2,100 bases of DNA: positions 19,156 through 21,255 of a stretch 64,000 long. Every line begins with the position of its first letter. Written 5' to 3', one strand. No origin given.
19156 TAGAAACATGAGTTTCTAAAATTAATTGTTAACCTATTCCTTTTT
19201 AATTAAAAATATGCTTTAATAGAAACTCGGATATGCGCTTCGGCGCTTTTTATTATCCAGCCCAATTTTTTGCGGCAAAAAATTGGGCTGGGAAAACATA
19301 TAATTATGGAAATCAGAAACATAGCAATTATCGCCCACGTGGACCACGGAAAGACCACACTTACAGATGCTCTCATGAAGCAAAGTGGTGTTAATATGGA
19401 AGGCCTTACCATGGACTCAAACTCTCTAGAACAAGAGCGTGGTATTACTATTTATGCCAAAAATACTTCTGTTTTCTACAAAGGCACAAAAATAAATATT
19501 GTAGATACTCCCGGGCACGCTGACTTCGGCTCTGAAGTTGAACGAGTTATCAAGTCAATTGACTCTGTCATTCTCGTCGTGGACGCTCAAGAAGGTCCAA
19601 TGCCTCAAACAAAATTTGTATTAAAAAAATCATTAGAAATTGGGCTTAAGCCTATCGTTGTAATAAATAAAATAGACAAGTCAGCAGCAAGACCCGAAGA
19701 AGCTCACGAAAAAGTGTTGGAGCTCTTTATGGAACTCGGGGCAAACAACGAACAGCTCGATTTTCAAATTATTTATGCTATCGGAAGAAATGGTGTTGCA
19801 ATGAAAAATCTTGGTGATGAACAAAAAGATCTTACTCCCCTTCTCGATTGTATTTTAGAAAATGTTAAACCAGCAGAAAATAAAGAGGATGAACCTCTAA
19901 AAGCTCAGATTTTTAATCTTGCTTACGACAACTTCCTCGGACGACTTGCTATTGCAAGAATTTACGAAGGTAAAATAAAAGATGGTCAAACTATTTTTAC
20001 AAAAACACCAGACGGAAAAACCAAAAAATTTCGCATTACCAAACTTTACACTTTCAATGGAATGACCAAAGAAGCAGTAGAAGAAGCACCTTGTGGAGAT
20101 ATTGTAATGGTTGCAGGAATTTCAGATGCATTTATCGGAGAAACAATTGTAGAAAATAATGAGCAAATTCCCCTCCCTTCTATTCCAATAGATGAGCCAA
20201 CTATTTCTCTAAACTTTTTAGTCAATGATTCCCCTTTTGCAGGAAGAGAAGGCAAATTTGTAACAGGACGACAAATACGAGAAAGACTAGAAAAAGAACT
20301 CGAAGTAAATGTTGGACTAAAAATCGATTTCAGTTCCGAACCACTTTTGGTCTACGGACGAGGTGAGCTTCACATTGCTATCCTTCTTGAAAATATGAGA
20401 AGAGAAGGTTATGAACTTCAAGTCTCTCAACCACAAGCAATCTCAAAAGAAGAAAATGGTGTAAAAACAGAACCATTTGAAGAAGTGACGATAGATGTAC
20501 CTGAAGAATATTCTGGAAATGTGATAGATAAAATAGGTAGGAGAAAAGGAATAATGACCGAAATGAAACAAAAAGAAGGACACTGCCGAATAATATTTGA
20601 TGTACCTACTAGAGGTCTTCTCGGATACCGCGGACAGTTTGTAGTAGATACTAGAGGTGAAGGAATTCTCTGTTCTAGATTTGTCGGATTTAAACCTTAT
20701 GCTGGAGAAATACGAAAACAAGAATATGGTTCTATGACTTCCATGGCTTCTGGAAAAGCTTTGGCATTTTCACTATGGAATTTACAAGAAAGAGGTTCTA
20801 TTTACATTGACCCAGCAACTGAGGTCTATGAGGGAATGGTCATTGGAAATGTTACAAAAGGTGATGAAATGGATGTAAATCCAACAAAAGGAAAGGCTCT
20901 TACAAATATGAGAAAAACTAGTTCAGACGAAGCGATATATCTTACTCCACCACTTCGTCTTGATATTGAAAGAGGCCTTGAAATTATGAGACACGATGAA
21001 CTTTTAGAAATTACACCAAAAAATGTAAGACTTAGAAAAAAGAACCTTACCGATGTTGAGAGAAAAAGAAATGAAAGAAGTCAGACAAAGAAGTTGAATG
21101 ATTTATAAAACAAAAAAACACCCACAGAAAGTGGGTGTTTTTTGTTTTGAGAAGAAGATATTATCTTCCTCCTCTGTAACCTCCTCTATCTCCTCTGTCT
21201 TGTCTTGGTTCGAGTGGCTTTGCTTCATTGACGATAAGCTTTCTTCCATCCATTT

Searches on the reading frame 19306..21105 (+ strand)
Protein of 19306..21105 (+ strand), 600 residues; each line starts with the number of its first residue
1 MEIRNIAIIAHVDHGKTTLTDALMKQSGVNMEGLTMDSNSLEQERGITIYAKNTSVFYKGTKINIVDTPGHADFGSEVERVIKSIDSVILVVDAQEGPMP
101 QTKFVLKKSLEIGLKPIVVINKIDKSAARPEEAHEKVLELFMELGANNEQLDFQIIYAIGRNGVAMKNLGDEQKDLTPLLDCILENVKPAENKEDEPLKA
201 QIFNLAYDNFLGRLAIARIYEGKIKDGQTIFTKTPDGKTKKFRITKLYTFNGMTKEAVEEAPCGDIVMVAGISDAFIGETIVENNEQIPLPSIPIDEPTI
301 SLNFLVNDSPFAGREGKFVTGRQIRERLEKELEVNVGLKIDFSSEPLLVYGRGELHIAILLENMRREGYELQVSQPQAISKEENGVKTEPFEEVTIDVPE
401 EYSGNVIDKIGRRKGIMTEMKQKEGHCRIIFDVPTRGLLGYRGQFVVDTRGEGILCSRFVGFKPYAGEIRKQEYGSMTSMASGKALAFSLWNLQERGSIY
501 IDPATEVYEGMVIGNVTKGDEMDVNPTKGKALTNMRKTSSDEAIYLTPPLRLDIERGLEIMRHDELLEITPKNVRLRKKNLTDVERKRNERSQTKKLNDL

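Call 25: list_cluster_members(proteins=[window:19306-21105:+, window:18521-19096:+])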
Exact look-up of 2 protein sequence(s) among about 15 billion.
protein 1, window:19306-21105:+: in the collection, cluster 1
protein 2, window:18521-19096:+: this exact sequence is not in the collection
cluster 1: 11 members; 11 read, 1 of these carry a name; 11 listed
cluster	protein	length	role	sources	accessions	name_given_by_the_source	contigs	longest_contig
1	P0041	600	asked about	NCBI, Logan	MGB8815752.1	MAG: translational GTPase TypA [Minisyncoccia bacterium]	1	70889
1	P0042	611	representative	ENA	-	-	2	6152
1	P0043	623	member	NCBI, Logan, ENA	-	-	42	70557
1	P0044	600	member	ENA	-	-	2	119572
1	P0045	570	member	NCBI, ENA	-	-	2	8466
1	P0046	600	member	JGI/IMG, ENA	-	-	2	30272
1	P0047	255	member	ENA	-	-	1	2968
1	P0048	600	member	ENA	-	-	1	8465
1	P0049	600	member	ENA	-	-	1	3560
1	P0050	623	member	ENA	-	-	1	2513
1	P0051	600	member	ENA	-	-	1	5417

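Call 27: find_encoding_contigs(protein=P0044, flank=4000, max_places=4)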
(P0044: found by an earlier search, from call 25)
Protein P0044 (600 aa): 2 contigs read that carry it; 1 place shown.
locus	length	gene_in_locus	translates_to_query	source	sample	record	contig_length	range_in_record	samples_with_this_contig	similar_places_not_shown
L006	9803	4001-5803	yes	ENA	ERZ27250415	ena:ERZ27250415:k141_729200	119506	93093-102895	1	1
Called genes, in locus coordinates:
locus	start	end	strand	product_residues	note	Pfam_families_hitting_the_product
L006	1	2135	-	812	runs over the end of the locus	PF09364:XFP_N, PF03894:XFP, PF09363:XFP_C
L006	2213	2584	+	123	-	-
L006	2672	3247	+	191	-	-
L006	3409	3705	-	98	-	-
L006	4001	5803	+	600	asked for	PF00009:GTP_EFTU, PF01926:MMR_HSR1, PF02421:FeoB_N (faint), PF22042:EF-G_D2, PF03144:GTP_EFTU_D2, PF00679:EFG_C, PF21018:BipA_C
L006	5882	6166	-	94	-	PF00076:RRM_1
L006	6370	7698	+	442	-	PF13393:tRNA-synt_His, PF00587:tRNA-synt_2b, PF03129:HGTP_anticodon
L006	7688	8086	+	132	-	-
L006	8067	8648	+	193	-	PF13482:RNase_H_2, PF10108:DNA_pol_B_exo2 (faint)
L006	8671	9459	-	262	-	PF02673:BacA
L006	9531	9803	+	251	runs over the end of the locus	PF18400:Thioredoxin_12 (faint), PF13462:Thioredoxin_4, PF01323:DSBA (faint)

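Call 28: find_encoding_contigs(protein=P0043, flank=4000, max_places=6)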
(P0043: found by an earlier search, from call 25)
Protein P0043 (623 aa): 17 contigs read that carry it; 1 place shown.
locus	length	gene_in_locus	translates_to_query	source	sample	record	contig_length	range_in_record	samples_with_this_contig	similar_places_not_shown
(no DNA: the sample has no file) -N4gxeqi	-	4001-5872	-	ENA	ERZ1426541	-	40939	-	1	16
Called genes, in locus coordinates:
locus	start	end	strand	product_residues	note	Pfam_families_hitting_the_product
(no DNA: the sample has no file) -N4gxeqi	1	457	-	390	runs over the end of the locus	PF00871:Acetate_kinase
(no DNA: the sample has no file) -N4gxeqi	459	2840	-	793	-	PF09364:XFP_N, PF02779:Transket_pyr (faint), PF03894:XFP, PF09363:XFP_C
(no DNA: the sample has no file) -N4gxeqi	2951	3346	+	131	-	-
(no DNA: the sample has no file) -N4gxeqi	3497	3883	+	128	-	-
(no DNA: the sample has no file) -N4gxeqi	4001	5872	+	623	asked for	PF00009:GTP_EFTU, PF01926:MMR_HSR1, PF02421:FeoB_N (faint), PF22042:EF-G_D2, PF03144:GTP_EFTU_D2, PF00679:EFG_C, PF21018:BipA_C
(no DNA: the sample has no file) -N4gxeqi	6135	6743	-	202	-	-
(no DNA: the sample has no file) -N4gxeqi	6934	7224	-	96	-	PF00076:RRM_1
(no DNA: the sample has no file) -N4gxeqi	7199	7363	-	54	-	-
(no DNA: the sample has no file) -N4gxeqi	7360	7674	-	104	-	PF01541:GIY-YIG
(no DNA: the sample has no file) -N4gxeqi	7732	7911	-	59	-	PF15919:HicB_lk_antitox (weak)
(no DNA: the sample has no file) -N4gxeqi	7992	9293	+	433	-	PF13393:tRNA-synt_His, PF00587:tRNA-synt_2b, PF03129:HGTP_anticodon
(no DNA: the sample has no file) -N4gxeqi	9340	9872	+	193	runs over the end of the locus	PF13482:RNase_H_2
